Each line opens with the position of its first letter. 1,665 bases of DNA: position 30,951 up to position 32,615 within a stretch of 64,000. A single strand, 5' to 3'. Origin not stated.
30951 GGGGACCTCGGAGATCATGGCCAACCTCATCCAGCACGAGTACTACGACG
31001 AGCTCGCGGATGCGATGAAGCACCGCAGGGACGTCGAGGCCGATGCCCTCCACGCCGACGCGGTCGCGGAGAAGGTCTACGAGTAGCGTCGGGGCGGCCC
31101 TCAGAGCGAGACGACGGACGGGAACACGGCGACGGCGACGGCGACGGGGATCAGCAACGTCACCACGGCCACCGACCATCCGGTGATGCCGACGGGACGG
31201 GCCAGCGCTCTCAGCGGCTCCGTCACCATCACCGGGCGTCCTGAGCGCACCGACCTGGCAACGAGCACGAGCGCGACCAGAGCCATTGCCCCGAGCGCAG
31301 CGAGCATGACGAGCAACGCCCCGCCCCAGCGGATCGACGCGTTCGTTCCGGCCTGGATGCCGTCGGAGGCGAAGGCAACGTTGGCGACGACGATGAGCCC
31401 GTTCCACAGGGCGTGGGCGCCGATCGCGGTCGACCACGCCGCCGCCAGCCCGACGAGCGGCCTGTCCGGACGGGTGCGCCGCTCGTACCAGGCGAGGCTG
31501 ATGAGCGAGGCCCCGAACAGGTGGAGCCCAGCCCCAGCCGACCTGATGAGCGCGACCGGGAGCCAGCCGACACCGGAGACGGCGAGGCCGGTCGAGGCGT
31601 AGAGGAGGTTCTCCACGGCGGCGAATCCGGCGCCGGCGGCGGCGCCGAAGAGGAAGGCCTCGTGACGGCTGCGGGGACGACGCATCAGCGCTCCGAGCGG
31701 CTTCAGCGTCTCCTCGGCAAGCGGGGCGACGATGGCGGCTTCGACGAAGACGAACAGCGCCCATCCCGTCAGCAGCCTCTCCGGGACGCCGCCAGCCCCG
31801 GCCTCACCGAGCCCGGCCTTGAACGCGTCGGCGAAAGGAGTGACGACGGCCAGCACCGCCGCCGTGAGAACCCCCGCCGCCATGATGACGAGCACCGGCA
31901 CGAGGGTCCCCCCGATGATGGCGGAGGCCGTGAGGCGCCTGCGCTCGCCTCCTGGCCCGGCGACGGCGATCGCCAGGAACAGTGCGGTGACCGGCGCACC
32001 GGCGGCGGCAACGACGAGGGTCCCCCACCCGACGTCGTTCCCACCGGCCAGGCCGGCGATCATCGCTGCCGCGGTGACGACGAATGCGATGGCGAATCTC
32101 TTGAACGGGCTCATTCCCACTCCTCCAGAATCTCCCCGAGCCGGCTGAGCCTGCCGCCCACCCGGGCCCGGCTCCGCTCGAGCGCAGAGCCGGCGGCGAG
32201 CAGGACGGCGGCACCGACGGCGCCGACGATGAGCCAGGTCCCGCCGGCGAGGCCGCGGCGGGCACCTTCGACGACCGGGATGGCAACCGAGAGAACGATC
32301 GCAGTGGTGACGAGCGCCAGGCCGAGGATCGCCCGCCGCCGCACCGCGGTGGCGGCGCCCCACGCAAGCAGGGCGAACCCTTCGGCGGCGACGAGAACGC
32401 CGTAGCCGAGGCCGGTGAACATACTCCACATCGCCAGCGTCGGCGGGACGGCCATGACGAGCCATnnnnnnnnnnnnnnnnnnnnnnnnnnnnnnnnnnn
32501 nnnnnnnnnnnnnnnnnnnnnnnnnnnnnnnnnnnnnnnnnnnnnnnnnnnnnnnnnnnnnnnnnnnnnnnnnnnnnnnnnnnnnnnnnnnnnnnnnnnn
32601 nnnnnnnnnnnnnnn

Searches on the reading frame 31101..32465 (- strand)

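Call 4: search_protein_families(library=pfam, proteins=[window:31101-32465:-])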
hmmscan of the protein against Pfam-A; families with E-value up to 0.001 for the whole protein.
window:31101-32465:- (454 aa): 1 family
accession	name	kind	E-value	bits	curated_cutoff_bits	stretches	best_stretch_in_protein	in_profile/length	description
PF13367.11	PrsW-protease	-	6.6e-15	55.6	23.5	1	193-361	8-177/196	PrsW family intramembrane metalloprotease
